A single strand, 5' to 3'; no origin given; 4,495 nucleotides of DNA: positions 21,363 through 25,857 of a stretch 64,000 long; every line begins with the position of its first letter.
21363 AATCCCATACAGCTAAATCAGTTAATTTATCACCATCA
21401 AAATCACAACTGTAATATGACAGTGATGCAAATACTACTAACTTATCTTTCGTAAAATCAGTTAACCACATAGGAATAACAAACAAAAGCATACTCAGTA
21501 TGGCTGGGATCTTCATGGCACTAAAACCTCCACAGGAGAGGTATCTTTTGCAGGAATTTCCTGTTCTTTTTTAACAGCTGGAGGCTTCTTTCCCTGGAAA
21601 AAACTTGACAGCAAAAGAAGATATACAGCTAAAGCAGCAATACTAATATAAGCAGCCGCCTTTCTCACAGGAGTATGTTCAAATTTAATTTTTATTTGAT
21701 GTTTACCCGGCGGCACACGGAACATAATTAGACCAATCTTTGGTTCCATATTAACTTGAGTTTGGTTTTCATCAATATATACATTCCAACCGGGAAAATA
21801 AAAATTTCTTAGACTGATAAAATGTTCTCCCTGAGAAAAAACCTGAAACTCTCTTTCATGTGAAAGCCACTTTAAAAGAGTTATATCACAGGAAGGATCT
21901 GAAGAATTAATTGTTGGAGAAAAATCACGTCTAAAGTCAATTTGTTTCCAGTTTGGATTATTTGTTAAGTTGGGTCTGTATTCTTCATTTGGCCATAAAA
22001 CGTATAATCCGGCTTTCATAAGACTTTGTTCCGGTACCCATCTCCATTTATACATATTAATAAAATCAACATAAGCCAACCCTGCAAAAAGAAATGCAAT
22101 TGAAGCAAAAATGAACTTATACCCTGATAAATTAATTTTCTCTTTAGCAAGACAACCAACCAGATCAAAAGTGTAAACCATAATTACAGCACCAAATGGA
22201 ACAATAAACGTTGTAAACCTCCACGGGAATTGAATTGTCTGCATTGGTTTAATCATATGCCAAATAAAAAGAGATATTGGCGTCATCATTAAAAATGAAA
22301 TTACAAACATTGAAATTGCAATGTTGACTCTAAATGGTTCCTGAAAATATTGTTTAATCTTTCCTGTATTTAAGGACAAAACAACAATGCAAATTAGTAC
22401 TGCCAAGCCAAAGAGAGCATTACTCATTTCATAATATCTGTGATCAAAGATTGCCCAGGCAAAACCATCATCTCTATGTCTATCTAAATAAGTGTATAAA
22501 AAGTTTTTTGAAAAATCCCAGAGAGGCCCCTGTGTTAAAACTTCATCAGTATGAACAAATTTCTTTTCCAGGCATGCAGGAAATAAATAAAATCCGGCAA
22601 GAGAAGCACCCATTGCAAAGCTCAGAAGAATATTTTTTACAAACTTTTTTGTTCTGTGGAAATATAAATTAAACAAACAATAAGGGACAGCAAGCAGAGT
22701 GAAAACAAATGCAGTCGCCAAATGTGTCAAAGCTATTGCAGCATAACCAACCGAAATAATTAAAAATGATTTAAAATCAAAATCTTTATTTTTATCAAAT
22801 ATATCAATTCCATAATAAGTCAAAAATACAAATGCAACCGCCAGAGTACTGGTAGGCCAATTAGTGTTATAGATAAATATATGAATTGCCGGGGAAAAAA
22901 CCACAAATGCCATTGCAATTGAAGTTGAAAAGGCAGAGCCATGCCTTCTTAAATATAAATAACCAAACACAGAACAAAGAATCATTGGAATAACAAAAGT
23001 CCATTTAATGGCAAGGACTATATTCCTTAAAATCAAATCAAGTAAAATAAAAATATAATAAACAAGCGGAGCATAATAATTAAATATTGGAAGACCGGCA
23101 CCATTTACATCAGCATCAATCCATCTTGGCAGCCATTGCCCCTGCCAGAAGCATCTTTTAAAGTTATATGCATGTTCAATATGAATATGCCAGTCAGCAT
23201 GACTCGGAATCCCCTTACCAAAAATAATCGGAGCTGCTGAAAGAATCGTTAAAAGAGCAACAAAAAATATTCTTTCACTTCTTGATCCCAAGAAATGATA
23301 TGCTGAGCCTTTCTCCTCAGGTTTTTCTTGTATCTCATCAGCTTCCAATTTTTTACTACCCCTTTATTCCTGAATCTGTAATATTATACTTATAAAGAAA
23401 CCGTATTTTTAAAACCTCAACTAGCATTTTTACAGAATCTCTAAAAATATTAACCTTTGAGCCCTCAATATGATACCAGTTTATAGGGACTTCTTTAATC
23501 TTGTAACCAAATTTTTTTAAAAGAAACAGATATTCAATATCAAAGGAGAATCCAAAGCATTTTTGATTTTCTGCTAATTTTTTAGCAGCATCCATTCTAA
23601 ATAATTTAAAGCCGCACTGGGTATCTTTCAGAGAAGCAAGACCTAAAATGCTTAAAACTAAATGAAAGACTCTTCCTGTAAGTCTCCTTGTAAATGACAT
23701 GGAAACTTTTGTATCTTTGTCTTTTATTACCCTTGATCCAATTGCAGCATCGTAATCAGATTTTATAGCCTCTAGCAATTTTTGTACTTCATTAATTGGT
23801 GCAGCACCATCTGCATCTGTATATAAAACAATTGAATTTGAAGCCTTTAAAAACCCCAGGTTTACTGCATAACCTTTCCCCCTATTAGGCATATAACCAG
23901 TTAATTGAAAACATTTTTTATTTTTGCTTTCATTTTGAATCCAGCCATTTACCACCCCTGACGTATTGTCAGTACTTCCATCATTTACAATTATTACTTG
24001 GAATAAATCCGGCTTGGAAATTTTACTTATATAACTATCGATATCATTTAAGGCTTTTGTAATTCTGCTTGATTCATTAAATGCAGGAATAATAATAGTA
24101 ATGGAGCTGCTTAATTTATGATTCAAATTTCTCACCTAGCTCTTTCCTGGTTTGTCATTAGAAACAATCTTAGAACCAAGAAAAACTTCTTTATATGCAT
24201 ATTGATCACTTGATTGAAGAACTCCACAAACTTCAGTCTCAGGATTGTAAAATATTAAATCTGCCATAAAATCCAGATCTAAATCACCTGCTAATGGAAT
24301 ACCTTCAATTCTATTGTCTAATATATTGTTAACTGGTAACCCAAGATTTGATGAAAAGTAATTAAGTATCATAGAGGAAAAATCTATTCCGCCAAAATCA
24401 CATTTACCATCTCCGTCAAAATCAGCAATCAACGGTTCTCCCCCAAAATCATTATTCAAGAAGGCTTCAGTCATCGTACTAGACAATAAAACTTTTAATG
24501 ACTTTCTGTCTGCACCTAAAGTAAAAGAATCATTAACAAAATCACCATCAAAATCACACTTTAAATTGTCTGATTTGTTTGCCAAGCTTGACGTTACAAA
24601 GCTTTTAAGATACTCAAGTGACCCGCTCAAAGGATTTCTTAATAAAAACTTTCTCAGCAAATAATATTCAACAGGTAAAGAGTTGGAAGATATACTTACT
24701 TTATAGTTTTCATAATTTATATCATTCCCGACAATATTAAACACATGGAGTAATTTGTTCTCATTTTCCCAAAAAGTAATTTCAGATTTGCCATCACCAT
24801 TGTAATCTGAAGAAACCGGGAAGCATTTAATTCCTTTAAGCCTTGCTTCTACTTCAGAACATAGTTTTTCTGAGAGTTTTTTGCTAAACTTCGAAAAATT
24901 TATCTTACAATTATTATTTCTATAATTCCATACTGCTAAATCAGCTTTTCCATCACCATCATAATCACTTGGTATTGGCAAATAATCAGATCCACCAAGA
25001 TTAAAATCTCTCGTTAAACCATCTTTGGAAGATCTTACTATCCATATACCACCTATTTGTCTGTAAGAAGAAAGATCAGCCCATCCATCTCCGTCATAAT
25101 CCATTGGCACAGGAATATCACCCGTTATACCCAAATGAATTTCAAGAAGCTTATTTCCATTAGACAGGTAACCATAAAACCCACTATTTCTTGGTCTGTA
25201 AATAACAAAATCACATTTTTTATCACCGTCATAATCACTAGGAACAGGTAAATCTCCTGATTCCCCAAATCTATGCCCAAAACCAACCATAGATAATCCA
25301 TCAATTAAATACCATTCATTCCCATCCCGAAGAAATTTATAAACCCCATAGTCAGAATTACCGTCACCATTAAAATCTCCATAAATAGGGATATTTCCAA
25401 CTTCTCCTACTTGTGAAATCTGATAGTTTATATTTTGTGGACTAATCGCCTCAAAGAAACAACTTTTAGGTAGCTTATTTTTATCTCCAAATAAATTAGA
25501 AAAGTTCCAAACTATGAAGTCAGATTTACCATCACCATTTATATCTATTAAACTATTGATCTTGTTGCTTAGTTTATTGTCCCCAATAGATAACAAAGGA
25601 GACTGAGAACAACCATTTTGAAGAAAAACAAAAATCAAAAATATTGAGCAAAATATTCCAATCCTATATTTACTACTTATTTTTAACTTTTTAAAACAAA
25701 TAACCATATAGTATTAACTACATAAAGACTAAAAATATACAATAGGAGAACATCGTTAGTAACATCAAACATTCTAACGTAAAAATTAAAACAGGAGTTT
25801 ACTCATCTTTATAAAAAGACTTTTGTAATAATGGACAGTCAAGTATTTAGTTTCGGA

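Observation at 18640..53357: ~35 kb island built almost entirely from polyprenyl-phosphate GT2 / GT-C modules plus FG-GAP propellers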

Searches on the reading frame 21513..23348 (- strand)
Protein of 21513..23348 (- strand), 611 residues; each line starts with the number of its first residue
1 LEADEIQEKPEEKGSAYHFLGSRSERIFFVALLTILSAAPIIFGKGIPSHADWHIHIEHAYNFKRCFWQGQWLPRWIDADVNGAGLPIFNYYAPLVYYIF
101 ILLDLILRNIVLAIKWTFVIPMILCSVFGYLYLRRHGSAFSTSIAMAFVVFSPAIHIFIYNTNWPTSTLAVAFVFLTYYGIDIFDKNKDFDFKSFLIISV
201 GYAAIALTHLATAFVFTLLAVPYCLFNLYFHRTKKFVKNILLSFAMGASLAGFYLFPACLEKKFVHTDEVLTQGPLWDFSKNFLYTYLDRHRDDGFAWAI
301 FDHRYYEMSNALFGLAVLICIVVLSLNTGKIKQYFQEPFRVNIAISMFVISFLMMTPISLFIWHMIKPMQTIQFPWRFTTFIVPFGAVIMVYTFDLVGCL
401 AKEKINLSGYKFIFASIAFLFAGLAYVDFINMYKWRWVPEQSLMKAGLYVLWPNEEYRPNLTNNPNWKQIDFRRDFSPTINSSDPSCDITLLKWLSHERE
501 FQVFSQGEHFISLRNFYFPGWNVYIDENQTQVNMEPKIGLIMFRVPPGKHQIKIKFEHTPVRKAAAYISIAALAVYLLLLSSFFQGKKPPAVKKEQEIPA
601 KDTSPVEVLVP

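Call 3: search_protein_families(library=pfam, proteins=[window:21513-23348:-], max_evalue=0.01)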
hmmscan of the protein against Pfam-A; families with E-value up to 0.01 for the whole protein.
window:21513-23348:- (611 aa): 1 family
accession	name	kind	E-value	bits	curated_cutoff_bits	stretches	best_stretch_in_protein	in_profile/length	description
PF10131.15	PTPS_related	-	1.2e-13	50.8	26.4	1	89-402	1-286/621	6-pyruvoyl-tetrahydropterin synthase related domain; membrane protein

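Call 8: search_protein_families(library=ncbifam, proteins=[window:21513-23348:-], max_evalue=0.01)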
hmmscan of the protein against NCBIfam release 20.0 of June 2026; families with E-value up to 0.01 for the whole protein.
window:21513-23348:- (611 aa): 0 families

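Call 52: search_solved_structures(query=window:21513-23348:-, max_evalue=10)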
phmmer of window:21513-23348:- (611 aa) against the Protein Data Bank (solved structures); distinct sequences matched with E-value up to 10: 8.
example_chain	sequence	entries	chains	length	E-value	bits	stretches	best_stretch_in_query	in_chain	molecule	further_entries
4lf3_C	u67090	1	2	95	0.14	13.9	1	47-73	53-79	Glucagon receptor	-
4ers_A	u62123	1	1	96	0.15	13.8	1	47-73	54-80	Glucagon receptor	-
2ciq_A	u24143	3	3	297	0.39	12.4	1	492-549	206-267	HEXOSE-6-PHOSPHATE MUTAROTASE | GLUCOSE-6-PHOSPHATE 1-EPIMERASE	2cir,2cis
6z16_G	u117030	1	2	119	1.1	10.9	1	129-177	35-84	Multisubunit Na+/H+ antiporter, G subunit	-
4xzu_M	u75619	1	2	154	1.3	10.7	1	429-482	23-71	Coagulation factor VIII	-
1iqd_C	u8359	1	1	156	1.4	10.6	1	429-482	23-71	HUMAN FACTOR VIII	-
3hnb_M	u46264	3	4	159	1.4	10.6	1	429-482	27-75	Coagulation factor VIII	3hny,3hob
1d7p_M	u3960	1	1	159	1.4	10.5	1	429-482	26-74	COAGULATION FACTOR VIII PRECURSOR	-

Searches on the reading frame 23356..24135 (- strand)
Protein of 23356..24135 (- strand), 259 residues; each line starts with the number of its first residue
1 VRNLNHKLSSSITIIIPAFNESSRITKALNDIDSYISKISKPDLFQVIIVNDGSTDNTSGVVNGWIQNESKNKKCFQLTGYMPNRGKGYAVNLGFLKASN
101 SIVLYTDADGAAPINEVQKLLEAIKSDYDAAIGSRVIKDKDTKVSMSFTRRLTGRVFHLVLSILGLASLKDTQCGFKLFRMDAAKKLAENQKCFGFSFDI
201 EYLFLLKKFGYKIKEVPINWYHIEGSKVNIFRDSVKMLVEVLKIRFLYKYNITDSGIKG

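Call 3: search_protein_families(library=pfam, proteins=[window:23356-24135:-], max_evalue=0.01)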
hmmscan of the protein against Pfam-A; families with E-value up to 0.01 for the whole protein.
window:23356-24135:- (259 aa): 3 families
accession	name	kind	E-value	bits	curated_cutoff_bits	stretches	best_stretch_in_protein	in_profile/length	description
PF00535.33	Glycos_transf_2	-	1.1e-24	87.7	23.3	1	13-187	1-167/168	Glycosyl transferase family 2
PF10111.15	Glyco_tranf_2_2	-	2.6e-06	27.6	27.3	1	13-131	1-118/276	Glycosyltransferase like family 2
PF13641.12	Glyco_tranf_2_3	-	0.00087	19.8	27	1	12-214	3-202/230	Glycosyltransferase like family 2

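Call 8: search_protein_families(library=ncbifam, proteins=[window:23356-24135:-], max_evalue=0.01)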
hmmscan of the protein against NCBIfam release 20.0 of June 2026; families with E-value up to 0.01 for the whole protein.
window:23356-24135:- (259 aa): 18 families
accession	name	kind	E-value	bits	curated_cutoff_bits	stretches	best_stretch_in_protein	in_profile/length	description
NF041391.1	DPhHxTase_Halo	equivalog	1.3e-16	60.3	375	1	18-225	3-188/213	dolichyl-phosphate hexose transferase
TIGR04182.1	glyco_TIGR04182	equivalog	3.5e-15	56.1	325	1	12-243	2-216/293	S-layer glycoprotein N-glycosyltransferase AglJ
NF047588.1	GlcsyltransPgfSStrep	equivalog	1.4e-14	54.1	500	1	12-197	3-177/308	glycosyltransferase PgfS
TIGR03937.1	PgaC_IcaA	equivalog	1.4e-13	50.6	422.3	1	5-138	40-166/407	poly-beta-1,6-N-acetyl-D-glucosamine synthase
NF058614.1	PPMAGASynPpgS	equivalog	5.9e-12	45.5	370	1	13-227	3-203/226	polyprenyl-phospho-N-acetylgalactosaminyl synthase PpgS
NF007986.1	PRK10714.1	equivalog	5e-11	42.2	529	1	11-186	7-171/316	undecaprenyl-phosphate 4-deoxy-4-formamido-L-arabinose transferase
NF041875.1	EPS_EpsD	equivalog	2.9e-10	40.1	370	1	13-143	2-123/325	exopolysaccharide biosynthesis glycosyltransferase EpsD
TIGR04283.1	glyco_like_mftF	equivalog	7.3e-10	38.8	182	1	12-149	1-121/221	TIGR04283 family arsenosugar biosynthesis glycosyltransferase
NF007482.0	PRK10073.1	equivalog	5.9e-09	35.4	423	1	10-131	6-118/334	glycosyltransferase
NF038302.1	EPS_HpsE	equivalog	7.4e-09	35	300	1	12-149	3-137/307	hormogonium polysaccharide biosynthesis glycosyltransferase HpsE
TIGR03111.1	glyc2_xrt_Gpos1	hypoth_equivalog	2.1e-08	33.4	363.95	1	10-141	49-174/439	TIGR03111 family XrtG-associated glycosyltransferase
NF010496.0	PRK13915.1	equivalog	8.5e-08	31.6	262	1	6-121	27-139/307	glucosyl-3-phosphoglycerate synthase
TIGR03469.1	HpnB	hypoth_equivalog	1.2e-07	31.1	379.25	1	10-127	44-163/386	hopene-associated glycosyltransferase HpnB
NF050050.1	ProtGlycPglI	equivalog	1.1e-06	28.3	500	1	11-148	3-131/306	GalNAc(5)-diNAcBac-PP-undecaprenol beta-1,3-glucosyltransferase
NF045692.1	OglycostaseCruG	equivalog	1.2e-06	27.7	600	1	8-129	39-158/386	2'-O-glycosyltransferase CruG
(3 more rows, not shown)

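Call 60: search_solved_structures(query=window:23356-24135:-, max_evalue=0.001)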
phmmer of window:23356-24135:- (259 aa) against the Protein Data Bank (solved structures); distinct sequences matched with E-value up to 0.001: 15.
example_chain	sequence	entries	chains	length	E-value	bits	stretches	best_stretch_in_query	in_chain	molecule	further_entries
5mlz_A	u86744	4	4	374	2.2e-13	53.7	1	9-220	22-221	Dolichol monophosphate mannose synthase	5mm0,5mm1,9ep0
6yv7_B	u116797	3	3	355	5.8e-09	39.2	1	11-133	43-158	Glycosyl transferase, family 2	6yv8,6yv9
6yv7_A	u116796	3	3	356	5.8e-09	39.2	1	11-133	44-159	Glycosyl transferase, family 2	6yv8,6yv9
9hwj_A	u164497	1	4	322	4.1e-06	29.9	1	11-135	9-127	Undecaprenyl-phosphate 4-deoxy-4-formamido-L-arabinose transferase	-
5ekp_C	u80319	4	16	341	1.1e-05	28.4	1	10-166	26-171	Uncharacterized glycosyltransferase sll0501 | Glycosyltransferase sll0501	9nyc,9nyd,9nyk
5eke_A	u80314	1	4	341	1.1e-05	28.4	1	10-166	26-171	Uncharacterized glycosyltransferase sll0501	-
9nye_A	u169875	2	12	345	1.2e-05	28.4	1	10-166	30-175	Glycosyltransferase sll0501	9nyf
9bhc_C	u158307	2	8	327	4.9e-05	26.3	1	11-183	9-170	Undecaprenyl-phosphate 4-deoxy-4-formamido-L-arabinose transferase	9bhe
8vxh_A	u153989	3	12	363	6.4e-05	26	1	11-183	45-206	Undecaprenyl-phosphate 4-deoxy-4-formamido-L-arabinose transferase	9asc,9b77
5hea_A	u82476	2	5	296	8.3e-05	25.6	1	12-114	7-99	Putative glycosyltransferase (GalT1)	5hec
6p61_A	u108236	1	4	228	0.00012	25.1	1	7-117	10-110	Glycosyltransferase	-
5tze_C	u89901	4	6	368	0.00034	23.6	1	12-111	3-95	Glycosyl transferase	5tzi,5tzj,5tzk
5tz8_A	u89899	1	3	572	0.00044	23.2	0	12-111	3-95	Glycosyl transferase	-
8vh7_A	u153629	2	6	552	0.00067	22.6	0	13-122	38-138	Heparosan synthase B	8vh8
8viw_A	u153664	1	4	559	0.00069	22.6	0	13-122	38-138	Heparosan synthase B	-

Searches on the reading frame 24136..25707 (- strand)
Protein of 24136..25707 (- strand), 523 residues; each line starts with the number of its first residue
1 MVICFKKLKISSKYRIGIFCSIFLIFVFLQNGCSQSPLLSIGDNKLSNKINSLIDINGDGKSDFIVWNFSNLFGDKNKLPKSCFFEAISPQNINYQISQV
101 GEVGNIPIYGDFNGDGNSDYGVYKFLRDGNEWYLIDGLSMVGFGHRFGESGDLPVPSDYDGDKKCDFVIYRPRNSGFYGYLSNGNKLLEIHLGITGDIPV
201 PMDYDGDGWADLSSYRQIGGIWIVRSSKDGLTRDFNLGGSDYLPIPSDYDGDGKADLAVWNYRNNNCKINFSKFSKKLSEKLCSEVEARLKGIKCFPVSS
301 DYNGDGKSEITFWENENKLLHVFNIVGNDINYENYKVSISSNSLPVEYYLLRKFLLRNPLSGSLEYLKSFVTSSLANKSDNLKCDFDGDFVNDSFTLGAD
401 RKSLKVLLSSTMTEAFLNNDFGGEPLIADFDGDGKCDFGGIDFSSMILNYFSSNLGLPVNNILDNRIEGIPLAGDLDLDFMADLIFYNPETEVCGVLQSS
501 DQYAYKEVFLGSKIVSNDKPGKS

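Call 3: search_protein_families(library=pfam, proteins=[window:24136-25707:-], max_evalue=0.01)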
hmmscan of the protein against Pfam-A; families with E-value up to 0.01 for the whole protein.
window:24136-25707:- (523 aa): 2 families
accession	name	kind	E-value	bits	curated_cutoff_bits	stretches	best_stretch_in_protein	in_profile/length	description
PF13517.12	FG-GAP_3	-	9.3e-11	42.6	26.9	2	203-259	1-61/61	FG-GAP-like repeat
PF01839.29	FG-GAP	-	5.2e-10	39.4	22.1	0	248-259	9-20/37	FG-GAP repeat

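Call 71: search_protein_families(library=ncbifam, proteins=[window:24136-25707:-], max_evalue=0.00001)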
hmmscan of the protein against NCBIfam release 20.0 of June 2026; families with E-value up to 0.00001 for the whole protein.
window:24136-25707:- (523 aa): 0 families
